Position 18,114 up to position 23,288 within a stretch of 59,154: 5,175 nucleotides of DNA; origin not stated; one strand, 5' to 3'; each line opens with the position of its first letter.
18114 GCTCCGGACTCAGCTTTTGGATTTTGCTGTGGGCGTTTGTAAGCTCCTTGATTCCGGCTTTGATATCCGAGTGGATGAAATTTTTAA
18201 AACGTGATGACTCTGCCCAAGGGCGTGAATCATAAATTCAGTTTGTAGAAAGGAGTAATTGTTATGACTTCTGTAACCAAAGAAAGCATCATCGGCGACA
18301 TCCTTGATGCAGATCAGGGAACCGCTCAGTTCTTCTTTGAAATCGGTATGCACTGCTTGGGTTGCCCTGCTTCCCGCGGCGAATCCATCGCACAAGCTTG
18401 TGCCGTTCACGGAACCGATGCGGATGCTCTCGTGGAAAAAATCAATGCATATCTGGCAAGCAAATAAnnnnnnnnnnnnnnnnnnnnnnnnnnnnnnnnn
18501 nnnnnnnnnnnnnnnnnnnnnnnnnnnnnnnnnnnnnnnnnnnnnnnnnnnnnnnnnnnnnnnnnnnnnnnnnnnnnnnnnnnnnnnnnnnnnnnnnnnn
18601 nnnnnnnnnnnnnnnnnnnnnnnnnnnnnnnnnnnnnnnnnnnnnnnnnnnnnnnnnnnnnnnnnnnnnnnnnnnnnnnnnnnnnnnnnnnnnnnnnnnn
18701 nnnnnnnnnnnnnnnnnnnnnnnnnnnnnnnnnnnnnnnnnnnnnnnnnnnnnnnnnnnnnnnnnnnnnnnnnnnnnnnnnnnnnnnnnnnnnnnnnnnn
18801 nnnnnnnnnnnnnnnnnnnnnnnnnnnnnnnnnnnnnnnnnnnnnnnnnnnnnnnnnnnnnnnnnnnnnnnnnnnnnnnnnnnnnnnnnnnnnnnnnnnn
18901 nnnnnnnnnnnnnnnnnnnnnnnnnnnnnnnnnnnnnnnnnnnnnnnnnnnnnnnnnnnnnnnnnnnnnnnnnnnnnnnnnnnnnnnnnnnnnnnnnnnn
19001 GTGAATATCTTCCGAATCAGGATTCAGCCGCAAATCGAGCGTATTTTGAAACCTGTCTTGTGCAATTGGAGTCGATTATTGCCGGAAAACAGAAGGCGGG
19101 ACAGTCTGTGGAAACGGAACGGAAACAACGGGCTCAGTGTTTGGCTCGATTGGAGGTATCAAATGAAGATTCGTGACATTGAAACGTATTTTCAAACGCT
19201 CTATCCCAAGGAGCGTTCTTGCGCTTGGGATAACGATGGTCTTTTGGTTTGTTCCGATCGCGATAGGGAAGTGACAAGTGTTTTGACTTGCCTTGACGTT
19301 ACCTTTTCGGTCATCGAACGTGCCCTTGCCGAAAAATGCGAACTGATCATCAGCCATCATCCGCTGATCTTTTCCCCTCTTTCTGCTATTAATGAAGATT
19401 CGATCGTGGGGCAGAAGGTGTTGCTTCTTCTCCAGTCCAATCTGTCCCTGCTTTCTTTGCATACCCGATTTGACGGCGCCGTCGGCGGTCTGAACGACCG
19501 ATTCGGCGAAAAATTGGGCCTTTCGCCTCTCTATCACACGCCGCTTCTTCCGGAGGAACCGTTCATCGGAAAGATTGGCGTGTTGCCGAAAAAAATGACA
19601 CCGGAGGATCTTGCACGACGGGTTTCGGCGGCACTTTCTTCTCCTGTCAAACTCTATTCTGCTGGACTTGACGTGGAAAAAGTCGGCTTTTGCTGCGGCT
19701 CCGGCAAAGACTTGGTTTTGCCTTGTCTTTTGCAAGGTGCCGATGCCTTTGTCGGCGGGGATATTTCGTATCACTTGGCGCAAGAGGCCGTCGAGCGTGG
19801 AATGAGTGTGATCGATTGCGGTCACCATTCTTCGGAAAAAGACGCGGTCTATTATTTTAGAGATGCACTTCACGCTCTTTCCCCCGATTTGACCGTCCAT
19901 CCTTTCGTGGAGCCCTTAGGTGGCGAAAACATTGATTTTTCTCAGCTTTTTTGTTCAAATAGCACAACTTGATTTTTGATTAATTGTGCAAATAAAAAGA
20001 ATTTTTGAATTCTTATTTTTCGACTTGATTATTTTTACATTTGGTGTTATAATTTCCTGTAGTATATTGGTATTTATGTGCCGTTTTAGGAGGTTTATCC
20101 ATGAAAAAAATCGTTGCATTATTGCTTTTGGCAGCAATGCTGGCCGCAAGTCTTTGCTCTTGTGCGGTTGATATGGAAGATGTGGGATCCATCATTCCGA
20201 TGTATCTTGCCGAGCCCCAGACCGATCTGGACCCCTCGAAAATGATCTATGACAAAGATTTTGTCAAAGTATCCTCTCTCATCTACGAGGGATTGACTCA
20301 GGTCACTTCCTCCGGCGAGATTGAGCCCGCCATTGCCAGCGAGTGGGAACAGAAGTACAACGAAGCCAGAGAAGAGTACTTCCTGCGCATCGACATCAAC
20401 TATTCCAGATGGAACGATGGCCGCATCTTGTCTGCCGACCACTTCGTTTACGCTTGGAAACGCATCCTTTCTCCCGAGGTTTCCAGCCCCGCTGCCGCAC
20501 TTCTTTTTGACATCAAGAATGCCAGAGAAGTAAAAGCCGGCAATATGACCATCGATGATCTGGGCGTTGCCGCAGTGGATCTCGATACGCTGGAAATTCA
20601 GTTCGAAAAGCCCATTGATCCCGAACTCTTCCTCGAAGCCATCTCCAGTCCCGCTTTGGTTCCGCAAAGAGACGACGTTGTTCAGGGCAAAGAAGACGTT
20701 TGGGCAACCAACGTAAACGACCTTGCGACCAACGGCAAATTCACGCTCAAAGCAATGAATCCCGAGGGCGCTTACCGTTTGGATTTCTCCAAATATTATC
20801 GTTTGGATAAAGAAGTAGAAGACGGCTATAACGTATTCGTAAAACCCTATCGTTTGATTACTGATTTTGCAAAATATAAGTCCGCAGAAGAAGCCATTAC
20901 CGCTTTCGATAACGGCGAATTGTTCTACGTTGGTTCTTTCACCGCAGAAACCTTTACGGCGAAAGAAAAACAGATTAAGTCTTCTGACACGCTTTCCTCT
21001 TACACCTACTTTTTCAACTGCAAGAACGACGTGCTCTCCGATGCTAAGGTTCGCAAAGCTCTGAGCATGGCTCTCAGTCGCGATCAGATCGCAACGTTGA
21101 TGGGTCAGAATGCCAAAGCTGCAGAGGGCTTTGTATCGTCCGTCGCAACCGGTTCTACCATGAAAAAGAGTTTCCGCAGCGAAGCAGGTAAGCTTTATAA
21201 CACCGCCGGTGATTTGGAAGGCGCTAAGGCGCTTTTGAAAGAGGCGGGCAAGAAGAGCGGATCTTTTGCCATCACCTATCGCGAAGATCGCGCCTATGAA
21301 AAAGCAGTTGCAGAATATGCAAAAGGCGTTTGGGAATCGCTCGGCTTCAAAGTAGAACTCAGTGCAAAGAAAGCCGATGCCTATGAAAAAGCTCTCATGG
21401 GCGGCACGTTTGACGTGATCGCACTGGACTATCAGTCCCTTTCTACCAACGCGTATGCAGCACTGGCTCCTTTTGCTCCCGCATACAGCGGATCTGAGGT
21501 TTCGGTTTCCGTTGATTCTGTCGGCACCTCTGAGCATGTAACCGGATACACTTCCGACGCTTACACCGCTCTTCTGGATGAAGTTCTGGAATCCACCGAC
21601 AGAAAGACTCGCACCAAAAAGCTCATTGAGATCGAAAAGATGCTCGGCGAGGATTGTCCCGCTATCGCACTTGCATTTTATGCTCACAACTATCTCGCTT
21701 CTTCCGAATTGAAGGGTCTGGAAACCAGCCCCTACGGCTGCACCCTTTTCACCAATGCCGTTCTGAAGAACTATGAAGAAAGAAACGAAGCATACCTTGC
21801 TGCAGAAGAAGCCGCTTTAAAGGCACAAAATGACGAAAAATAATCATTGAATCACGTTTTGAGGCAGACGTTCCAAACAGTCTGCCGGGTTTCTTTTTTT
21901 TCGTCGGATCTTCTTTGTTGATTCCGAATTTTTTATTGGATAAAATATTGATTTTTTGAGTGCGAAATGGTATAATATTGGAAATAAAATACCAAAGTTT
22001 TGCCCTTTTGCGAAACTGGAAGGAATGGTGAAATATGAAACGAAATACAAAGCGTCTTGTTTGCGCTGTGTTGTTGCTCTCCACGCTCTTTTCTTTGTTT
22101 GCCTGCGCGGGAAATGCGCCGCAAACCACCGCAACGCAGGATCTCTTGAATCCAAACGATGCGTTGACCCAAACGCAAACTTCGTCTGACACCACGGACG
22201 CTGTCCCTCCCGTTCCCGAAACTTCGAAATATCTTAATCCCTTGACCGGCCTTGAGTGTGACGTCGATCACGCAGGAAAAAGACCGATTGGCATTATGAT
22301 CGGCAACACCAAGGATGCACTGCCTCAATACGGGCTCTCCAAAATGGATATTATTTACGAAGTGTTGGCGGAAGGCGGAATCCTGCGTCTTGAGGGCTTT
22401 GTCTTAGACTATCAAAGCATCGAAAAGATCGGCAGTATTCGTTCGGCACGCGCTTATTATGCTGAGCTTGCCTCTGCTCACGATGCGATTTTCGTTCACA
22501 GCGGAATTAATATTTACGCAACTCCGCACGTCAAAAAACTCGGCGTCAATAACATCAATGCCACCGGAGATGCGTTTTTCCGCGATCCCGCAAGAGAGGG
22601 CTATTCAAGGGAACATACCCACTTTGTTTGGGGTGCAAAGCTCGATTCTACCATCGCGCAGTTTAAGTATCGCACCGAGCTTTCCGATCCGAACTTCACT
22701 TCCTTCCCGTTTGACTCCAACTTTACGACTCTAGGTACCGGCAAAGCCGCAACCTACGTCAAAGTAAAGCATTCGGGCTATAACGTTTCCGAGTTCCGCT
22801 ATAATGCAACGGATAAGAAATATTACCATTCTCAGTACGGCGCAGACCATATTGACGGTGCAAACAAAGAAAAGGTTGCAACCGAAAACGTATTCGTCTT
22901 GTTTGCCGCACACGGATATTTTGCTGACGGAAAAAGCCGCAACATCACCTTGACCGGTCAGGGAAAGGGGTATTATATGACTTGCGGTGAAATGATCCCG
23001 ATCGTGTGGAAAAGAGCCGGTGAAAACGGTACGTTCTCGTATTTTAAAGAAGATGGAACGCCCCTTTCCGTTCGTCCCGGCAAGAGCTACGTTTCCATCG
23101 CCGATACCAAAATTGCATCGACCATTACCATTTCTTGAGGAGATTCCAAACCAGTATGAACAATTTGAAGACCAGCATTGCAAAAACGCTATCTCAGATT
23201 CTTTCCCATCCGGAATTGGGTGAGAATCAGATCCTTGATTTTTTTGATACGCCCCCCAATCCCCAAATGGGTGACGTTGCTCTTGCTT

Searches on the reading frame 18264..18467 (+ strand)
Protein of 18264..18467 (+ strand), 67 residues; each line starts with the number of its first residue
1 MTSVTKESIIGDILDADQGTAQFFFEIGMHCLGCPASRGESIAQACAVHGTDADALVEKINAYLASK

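Call 53: search_protein_families(library=pfam, proteins=[window:18264-18467:+], max_evalue=0.00001)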
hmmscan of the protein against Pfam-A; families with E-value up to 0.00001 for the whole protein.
window:18264-18467:+ (67 aa): 1 family
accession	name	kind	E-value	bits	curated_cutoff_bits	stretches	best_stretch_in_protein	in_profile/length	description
PF08984.16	DUF1858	-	3.3e-19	69.2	32.2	1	5-57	2-59/59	Domain of unknown function (DUF1858)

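Call 82: search_solved_structures(query=window:18264-18467:+, max_evalue=1, show_alignments=2)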
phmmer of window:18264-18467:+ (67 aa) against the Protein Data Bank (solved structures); distinct sequences matched with E-value up to 1: 6.
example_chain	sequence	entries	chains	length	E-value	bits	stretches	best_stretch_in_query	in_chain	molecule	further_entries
2k53_A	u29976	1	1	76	1.3e-22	81.9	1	3-66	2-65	A3DK08 Protein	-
2k5e_A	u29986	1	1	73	0.00026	24.4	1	4-63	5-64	uncharacterized protein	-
5a74_A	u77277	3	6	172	0.38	14.5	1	16-65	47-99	DNA ENDONUCLEASE I-CVUI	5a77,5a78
5a72_A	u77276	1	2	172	0.46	14.2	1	16-65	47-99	DNA ENDONUCLEASE I-CVUI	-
8yts_A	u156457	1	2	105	0.46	14.2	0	29-65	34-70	Cytochrome C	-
2wql_A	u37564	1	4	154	0.51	14.1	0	4-63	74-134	MAJOR ALLERGEN DAU C 1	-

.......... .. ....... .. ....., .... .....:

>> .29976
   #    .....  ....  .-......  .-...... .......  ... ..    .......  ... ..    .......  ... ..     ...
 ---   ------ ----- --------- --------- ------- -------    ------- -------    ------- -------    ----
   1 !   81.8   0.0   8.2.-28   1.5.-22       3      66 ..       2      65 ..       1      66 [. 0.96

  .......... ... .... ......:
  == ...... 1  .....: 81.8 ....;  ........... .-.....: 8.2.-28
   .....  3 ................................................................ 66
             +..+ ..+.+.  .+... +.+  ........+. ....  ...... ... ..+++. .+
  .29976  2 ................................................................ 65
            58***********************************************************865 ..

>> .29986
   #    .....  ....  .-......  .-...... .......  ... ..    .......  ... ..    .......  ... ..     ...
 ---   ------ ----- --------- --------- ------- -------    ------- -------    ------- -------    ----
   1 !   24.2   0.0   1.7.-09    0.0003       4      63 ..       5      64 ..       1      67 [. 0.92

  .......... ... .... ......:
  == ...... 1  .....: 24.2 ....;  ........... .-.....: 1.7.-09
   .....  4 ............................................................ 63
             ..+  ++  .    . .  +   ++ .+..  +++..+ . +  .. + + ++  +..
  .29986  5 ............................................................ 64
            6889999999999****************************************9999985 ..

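Call 83: search_protein_families(library=ncbifam, proteins=[window:18264-18467:+], max_evalue=0.001)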
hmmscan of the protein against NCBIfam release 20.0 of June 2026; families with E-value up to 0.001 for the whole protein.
window:18264-18467:+ (67 aa): 1 family
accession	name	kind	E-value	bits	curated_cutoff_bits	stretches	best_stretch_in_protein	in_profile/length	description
TIGR03980.1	prismane_assoc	subfamily_domain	2.5e-24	85.1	44.95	1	4-61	1-58/58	hybrid cluster protein-associated redox disulfide domain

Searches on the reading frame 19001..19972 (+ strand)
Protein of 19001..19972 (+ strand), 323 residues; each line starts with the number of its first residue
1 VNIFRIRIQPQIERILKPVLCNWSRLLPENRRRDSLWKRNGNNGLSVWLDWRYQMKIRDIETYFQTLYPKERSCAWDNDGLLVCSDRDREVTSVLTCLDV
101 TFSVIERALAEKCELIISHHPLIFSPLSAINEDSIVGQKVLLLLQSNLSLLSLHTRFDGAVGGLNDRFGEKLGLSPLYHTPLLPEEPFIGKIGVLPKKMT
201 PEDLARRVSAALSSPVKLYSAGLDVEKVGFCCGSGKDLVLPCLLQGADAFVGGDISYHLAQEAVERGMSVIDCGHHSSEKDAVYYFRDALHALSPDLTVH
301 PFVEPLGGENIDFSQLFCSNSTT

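Call 83: search_protein_families(library=ncbifam, proteins=[window:19001-19972:+], max_evalue=0.001)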
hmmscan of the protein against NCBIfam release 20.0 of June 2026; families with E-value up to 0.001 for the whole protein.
window:19001-19972:+ (323 aa): 2 families
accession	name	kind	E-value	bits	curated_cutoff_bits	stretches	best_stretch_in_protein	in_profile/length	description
TIGR00486.1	YbgI_SA1388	equivalog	7.7e-50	169.9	130.55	1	55-288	1-231/250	Nif3-like dinuclear metal center hexameric protein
NF008064.0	PRK10799.1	equivalog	5.7e-11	42.7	414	1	79-284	25-224/247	type 2 GTP cyclohydrolase I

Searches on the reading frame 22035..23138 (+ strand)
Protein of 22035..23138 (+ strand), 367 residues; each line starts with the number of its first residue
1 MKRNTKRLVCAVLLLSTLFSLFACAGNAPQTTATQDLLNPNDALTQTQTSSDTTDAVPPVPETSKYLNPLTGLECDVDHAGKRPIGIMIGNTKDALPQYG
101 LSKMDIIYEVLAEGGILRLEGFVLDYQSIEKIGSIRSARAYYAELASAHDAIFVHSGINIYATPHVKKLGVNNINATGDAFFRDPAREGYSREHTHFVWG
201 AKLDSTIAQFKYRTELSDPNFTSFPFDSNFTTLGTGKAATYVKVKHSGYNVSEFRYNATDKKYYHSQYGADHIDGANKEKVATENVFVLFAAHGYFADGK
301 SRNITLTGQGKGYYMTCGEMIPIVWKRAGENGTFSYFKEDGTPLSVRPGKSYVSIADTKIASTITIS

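Call 54: search_protein_families(library=pfam, proteins=[window:22035-23138:+], max_evalue=0.00001)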
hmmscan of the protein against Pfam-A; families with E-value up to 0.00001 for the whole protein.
window:22035-23138:+ (367 aa): 2 families
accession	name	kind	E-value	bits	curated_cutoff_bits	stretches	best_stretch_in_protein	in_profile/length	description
PF11258.13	DUF3048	-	2.4e-35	122.3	25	1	70-213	1-148/148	Protein of unknown function (DUF3048) N-terminal domain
PF17479.7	DUF3048_C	-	1.3e-27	96.9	25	1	243-353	2-114/114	Protein of unknown function (DUF3048) C-terminal domain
